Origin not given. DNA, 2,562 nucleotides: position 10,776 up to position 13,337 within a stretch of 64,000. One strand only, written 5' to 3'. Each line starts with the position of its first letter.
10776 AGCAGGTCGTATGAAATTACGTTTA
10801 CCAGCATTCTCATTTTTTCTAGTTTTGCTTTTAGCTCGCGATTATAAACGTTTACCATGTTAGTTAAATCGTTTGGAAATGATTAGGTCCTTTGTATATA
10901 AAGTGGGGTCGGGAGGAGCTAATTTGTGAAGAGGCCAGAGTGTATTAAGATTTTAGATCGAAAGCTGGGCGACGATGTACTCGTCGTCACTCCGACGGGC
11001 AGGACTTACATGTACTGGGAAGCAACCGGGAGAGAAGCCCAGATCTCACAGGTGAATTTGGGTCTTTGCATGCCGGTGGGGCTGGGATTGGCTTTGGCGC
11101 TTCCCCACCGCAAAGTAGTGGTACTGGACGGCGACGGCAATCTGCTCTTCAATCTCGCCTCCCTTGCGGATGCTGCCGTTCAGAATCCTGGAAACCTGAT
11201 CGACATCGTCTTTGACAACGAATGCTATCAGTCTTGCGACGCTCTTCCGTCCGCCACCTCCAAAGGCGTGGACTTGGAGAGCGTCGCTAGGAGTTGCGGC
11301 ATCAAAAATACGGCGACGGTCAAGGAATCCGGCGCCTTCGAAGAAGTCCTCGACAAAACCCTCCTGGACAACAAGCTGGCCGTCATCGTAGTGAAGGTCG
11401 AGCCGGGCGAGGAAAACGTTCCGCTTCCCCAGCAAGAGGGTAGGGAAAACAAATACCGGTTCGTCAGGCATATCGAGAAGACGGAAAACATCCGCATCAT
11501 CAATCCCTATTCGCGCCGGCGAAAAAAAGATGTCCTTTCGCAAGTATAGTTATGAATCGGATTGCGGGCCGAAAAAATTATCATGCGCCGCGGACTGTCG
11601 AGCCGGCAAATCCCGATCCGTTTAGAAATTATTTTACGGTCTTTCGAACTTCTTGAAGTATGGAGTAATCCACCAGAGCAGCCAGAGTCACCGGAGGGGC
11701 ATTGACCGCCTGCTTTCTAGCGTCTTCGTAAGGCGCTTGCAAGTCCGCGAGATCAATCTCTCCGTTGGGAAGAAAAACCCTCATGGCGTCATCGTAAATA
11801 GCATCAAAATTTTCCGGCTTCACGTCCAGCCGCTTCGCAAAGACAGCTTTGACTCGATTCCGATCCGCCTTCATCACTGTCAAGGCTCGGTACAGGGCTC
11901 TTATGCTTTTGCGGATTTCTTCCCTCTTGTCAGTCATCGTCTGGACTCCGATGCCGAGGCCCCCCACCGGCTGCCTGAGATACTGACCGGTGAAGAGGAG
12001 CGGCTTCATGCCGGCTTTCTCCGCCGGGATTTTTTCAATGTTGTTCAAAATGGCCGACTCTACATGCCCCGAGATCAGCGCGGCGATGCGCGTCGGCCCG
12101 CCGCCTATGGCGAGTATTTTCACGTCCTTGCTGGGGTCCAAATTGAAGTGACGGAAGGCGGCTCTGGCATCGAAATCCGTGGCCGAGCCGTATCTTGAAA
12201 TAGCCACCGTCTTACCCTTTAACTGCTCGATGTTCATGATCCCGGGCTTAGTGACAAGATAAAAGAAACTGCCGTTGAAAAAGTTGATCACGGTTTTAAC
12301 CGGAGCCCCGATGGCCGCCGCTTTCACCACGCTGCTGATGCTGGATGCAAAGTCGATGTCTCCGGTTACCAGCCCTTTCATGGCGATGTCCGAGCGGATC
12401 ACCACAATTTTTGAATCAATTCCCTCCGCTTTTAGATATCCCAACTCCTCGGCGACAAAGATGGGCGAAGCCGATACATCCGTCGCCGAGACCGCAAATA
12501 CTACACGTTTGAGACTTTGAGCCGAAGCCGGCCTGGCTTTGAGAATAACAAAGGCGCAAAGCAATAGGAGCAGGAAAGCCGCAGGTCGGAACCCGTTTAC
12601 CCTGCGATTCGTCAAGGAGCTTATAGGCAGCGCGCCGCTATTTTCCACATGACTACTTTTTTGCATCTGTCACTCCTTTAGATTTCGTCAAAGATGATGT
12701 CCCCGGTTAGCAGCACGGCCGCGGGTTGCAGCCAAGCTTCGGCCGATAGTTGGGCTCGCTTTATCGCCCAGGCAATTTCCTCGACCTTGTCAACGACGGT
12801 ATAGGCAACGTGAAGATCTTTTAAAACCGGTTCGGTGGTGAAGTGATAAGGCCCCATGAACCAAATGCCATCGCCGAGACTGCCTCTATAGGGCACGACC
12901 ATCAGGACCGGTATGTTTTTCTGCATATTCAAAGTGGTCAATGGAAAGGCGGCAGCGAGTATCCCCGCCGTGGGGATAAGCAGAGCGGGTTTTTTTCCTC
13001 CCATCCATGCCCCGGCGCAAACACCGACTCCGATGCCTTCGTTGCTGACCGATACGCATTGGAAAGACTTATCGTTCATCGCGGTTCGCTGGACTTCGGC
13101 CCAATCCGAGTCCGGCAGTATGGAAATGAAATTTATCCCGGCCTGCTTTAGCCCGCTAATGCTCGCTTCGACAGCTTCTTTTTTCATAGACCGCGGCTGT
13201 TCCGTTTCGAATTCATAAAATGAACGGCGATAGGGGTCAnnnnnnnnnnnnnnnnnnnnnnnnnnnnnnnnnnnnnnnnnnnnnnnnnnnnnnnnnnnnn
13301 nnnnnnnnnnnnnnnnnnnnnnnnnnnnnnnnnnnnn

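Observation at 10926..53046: Candidate undescribed system: five split ComDE-like ThDP decarboxylases, each wired to secreted NMT1/SsuA-type binding proteins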

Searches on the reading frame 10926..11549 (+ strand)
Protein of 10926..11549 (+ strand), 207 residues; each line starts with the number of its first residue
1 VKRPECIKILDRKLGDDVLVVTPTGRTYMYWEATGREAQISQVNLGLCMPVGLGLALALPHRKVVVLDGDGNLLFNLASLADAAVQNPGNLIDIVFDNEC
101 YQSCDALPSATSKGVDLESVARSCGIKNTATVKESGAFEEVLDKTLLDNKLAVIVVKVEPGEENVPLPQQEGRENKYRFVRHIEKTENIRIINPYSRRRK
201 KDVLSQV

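Call 3: search_protein_families(library=pfam, proteins=[window:10926-11549:+], max_evalue=0.01)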
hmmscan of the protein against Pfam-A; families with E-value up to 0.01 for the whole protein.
window:10926-11549:+ (207 aa): 1 family
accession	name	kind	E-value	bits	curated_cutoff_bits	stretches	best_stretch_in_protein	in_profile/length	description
PF02775.26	TPP_enzyme_C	-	1.7e-15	57.6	21.9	1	43-156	28-151/151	Thiamine pyrophosphate enzyme, C-terminal TPP binding domain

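Call 4: search_protein_families(library=ncbifam, proteins=[window:10926-11549:+], max_evalue=0.01)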
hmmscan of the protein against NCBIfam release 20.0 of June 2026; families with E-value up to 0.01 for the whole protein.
window:10926-11549:+ (207 aa): 37 families (the best 25 are shown)
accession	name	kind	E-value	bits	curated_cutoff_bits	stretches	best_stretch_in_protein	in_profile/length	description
TIGR03846.1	sulfopy_beta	equivalog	4.5e-32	111.4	221.5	1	45-183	44-181/182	sulfopyruvate decarboxylase subunit beta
TIGR03297.1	Ppyr-DeCO2ase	equivalog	6.7e-29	101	312.5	1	2-183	172-360/360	phosphonopyruvate decarboxylase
NF004813.0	PRK06163.1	equivalog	3.1e-28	98.9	240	1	1-161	13-175/202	hypothetical protein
NF006122.0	PRK08266.1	subfamily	3.7e-12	45.5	571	1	42-167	401-533/543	hypothetical protein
NF006052.0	PRK08199.1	subfamily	9.8e-11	40.6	539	1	5-161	371-540/559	thiamine pyrophosphate protein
NF005485.1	PRK07092.1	equivalog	2.5e-09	36.5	493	1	44-159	397-519/523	benzoylformate decarboxylase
NF006203.0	PRK08327.1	equivalog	1.9e-08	33.3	456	1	40-104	428-494/571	thiamine pyrophosphate-requiring protein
TIGR04377.1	myo_inos_iolD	equivalog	2.5e-08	33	715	1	46-111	443-507/616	3D-(3,5/4)-trihydroxycyclohexane-1,2-dione acylhydrolase (decyclizing)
NF005712.0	PRK07524.1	subfamily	4.6e-08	32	500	1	44-157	409-528/536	5-guanidino-2-oxopentanoate decarboxylase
NF006378.0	PRK08617.1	equivalog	5e-08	31.7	510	1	42-160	416-540/556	acetolactate synthase AlsS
NF005470.0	PRK07064.1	equivalog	7.2e-08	31.9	495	1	45-110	409-473/552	thiamine pyrophosphate-binding protein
TIGR00118.1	acolac_lg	equivalog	1.4e-07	30.4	538.35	1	6-169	366-545/557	biosynthetic-type acetolactate synthase large subunit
NF005760.0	PRK07586.1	equivalog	6.8e-07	28.6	363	1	45-102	387-443/514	acetolactate synthase large subunit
NF006319.0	PRK08527.1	equivalog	1.1e-06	27.4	905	1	42-167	414-547/565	acetolactate synthase large subunit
NF005039.0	PRK06456.1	equivalog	1.2e-06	27.3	868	1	6-100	377-477/572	acetolactate synthase large subunit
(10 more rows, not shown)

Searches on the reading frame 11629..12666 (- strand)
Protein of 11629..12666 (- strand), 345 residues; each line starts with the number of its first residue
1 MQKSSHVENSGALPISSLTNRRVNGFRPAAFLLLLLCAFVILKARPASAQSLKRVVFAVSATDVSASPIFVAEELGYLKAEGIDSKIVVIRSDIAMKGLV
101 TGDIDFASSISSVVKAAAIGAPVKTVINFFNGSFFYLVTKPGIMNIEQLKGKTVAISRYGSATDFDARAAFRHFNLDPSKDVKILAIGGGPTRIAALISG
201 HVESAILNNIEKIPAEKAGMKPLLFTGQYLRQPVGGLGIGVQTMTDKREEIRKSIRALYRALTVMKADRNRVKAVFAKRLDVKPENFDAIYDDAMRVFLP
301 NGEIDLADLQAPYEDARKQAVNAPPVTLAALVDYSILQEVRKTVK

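Call 5: search_protein_families(library=pfam, proteins=[window:11629-12666:-], max_evalue=0.001)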
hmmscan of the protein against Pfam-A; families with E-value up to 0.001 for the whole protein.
window:11629-12666:- (345 aa): 2 families
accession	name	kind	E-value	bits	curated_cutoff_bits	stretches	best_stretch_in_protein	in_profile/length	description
PF09084.16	NMT1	-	4.3e-17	63.2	20.5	1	67-267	5-211/216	NMT1/THI5 like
PF13379.11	NMT1_2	-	1.6e-07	31.9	24.7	1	65-274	17-247/252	NMT1-like family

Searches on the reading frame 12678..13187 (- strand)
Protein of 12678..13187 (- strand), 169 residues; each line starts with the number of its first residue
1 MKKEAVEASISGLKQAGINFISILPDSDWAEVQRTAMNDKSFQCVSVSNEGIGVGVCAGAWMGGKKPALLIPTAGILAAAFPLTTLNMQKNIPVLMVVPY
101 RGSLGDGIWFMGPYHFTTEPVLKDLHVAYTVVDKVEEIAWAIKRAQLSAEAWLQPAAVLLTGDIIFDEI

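Call 3: search_protein_families(library=pfam, proteins=[window:12678-13187:-], max_evalue=0.01)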
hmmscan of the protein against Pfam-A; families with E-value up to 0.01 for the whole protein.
window:12678-13187:- (169 aa): 2 families
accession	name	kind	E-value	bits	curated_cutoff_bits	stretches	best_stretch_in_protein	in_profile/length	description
PF02776.23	TPP_enzyme_N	-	0.00031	20.9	26.8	1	7-98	5-97/119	Thiamine pyrophosphate enzyme, N-terminal TPP binding domain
PF01855.24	POR_N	-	0.0063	16.7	27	1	14-162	4-155/231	Pyruvate flavodoxin/ferredoxin oxidoreductase, thiamine diP-bdg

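Call 4: search_protein_families(library=ncbifam, proteins=[window:12678-13187:-], max_evalue=0.01)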
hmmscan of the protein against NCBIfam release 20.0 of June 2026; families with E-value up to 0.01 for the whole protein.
window:12678-13187:- (169 aa): 2 families
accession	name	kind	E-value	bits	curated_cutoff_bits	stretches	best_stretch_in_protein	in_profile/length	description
TIGR03845.1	sulfopyru_alph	equivalog_domain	2.7e-24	85.9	147.95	1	10-161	5-156/160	sulfopyruvate decarboxylase subunit alpha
TIGR03297.1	Ppyr-DeCO2ase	equivalog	3.1e-13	49.5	312.5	1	17-165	1-155/360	phosphonopyruvate decarboxylase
